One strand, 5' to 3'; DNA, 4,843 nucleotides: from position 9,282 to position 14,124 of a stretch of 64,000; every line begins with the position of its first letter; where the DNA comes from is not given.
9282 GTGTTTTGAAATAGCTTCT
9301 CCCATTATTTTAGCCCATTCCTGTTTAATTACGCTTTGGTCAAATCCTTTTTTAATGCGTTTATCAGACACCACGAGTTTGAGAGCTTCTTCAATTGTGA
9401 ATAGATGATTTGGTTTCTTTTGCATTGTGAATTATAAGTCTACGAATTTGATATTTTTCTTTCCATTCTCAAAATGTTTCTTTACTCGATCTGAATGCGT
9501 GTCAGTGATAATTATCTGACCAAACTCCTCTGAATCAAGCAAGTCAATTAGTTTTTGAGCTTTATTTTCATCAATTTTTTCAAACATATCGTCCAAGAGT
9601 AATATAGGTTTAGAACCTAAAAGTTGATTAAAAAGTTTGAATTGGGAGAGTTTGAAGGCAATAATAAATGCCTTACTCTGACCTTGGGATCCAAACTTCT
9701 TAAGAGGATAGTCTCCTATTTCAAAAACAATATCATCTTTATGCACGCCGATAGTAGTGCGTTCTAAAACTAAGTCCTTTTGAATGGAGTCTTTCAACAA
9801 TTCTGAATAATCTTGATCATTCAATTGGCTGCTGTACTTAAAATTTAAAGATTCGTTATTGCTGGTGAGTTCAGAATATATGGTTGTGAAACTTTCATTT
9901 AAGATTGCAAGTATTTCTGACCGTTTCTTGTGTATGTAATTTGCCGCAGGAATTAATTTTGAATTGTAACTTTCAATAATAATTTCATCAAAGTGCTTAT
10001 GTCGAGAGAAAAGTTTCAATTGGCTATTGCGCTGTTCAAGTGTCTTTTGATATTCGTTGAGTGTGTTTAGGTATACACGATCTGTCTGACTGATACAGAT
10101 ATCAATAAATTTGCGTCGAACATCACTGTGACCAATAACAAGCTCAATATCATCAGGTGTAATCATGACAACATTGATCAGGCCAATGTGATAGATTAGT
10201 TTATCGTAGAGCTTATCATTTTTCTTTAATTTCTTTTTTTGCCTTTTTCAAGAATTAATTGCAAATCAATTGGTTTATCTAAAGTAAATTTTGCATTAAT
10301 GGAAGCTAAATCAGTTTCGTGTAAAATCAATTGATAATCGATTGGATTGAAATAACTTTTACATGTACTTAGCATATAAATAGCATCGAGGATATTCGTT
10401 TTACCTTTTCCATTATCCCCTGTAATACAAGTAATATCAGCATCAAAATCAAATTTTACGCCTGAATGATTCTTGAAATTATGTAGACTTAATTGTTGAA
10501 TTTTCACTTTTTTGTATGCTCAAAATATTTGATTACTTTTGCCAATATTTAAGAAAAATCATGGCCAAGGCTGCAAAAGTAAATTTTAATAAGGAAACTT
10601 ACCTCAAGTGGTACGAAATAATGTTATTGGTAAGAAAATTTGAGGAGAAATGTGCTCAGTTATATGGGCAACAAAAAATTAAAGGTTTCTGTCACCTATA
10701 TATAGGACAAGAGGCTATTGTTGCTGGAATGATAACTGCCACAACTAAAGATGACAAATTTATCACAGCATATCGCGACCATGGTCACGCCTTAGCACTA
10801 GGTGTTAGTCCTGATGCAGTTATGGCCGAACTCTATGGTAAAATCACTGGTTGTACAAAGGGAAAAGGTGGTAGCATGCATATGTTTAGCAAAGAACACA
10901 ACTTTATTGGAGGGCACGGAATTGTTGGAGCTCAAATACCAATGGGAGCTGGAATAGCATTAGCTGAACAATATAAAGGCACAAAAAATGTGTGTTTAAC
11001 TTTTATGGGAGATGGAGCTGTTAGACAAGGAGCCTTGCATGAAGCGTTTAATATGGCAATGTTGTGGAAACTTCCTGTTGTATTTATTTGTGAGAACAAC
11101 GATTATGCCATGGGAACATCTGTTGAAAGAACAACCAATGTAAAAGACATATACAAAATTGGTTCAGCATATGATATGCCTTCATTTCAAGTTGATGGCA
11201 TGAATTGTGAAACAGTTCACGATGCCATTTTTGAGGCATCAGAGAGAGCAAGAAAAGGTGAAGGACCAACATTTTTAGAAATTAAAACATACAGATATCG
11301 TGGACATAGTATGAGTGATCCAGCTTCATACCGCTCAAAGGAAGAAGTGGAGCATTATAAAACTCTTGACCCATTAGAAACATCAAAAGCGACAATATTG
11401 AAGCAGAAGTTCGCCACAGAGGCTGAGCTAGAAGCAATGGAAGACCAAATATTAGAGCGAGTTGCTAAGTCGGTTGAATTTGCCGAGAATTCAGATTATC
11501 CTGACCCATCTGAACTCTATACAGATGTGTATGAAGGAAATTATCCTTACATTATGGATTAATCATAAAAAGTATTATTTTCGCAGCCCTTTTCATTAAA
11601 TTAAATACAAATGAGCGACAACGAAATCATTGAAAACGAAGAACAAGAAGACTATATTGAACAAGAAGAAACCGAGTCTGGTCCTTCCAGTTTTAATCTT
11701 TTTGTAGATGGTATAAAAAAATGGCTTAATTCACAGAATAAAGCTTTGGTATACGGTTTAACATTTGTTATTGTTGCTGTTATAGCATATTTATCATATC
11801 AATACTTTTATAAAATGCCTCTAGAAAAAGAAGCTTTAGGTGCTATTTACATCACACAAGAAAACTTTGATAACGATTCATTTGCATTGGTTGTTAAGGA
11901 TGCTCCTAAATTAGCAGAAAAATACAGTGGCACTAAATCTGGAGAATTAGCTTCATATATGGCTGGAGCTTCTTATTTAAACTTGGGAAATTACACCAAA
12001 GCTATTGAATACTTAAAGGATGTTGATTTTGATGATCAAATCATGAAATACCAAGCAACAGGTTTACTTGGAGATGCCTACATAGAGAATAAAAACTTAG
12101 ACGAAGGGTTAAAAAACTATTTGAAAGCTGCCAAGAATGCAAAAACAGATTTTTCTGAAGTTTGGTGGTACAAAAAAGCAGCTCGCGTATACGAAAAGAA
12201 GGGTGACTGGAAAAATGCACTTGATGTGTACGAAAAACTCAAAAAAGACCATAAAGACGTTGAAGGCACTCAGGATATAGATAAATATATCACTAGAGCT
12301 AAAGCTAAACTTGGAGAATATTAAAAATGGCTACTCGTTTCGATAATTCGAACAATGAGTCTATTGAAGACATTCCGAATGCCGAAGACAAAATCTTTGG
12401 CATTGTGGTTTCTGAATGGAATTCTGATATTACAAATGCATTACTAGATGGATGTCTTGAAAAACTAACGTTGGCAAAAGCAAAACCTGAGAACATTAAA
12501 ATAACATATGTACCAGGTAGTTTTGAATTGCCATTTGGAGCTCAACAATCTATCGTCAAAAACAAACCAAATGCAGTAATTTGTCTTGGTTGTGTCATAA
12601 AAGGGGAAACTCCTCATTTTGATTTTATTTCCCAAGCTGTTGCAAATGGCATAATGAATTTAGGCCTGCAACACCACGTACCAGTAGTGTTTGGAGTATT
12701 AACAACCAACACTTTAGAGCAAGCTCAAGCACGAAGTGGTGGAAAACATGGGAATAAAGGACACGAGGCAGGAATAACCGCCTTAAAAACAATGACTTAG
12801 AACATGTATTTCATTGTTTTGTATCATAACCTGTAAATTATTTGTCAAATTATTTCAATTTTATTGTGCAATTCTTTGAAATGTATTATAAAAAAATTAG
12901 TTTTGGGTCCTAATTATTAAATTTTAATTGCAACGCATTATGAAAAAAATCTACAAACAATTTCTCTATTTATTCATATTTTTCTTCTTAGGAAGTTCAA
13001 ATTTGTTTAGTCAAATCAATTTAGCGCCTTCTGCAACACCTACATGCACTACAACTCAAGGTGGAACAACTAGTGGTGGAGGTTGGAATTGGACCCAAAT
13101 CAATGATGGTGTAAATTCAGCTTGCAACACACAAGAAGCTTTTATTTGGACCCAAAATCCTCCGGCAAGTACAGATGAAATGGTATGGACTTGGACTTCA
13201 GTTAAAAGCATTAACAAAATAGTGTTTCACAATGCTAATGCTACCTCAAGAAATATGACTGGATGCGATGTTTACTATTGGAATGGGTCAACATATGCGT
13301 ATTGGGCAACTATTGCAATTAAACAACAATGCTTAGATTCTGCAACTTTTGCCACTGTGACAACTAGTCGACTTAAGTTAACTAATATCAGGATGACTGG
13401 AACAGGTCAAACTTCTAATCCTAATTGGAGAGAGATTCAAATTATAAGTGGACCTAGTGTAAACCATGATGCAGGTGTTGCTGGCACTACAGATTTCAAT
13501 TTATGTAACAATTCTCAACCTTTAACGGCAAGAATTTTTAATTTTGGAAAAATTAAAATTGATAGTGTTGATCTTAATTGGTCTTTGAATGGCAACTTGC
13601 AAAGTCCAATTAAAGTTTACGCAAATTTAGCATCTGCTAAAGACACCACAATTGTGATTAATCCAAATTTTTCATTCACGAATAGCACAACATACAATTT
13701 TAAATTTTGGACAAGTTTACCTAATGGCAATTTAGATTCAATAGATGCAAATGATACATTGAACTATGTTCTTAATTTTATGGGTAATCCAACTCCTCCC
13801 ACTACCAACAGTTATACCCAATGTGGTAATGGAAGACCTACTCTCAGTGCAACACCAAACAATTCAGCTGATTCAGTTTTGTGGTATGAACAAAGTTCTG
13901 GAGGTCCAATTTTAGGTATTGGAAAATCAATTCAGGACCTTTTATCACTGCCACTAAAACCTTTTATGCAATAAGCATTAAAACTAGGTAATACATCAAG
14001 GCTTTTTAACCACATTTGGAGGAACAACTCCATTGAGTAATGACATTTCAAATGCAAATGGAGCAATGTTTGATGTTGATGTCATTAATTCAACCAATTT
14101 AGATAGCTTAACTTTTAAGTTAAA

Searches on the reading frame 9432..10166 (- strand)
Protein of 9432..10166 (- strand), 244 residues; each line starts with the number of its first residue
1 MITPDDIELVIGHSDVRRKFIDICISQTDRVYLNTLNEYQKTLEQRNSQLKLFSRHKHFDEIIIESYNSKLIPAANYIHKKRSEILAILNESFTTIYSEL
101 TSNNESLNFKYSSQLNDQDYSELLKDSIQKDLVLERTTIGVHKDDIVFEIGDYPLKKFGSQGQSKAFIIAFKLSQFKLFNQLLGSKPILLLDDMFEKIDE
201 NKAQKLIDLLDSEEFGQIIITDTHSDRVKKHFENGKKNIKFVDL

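Call 61: search_protein_families(library=pfam, proteins=[window:9432-10166:-], max_evalue=0.001)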
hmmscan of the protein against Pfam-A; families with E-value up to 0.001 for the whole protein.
window:9432-10166:- (244 aa): 1 family
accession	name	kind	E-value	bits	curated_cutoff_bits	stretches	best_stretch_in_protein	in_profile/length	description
PF02463.25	SMC_N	-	0.00066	19.6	40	1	55-230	57-204/220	RecF/RecN/SMC N terminal domain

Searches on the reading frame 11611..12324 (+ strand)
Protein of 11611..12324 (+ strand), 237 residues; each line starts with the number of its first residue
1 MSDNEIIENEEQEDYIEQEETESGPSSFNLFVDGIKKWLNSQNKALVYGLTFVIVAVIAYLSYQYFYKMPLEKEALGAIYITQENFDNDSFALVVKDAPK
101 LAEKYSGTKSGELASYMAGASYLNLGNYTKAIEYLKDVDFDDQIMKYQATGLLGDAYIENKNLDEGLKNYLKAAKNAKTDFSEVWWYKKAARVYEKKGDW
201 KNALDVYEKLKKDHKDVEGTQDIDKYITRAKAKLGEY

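Call 61: search_protein_families(library=pfam, proteins=[window:11611-12324:+], max_evalue=0.001)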
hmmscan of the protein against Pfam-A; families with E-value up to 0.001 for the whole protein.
window:11611-12324:+ (237 aa): 11 families
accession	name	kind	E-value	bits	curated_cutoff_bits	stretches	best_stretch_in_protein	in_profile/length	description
PF07719.23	TPR_2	-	9e-10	38.4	27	0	116-136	5-25/34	Tetratricopeptide repeat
PF13424.12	TPR_12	-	3.3e-09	37.2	30.1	1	151-209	7-70/77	Tetratricopeptide repeat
PF13174.12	TPR_6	-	1.4e-08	35.2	26.3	0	189-215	5-31/33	Tetratricopeptide repeat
PF13428.12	TPR_14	-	4.6e-08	33.4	23.5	0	187-216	4-34/44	Tetratricopeptide repeat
PF13176.12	TPR_7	-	1.6e-07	31.3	27.9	1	191-209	6-24/36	Tetratricopeptide repeat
PF00515.34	TPR_1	-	3.4e-07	30.2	27.8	0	119-136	8-25/34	Tetratricopeptide repeat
PF12895.13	ANAPC3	-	6.9e-07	29.9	27.2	1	96-172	6-81/82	Anaphase-promoting complex, cyclosome, subunit 3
PF13181.12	TPR_8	-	1.1e-06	28.7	25.7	0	116-136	5-25/34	Tetratricopeptide repeat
PF13432.12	TPR_16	-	5e-06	27.3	32.7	0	116-177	1-61/65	Tetratricopeptide repeat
PF09976.15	TPR_21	-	0.00011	22.4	25.5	1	36-177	1-142/193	Tetratricopeptide repeat-like domain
PF14559.12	TPR_19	-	0.00023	21.9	25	0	126-183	5-60/68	Tetratricopeptide repeat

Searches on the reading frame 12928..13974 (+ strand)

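Call 61: search_protein_families(library=pfam, proteins=[window:12928-13974:+], max_evalue=0.001)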
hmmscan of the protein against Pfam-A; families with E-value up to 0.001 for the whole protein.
window:12928-13974:+ (348 aa): 1 family
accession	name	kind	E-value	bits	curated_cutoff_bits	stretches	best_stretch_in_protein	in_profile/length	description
PF19081.6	Ig_7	-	0.00017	22.3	27.3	1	288-336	1-50/84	Ig-like domain CHU_C associated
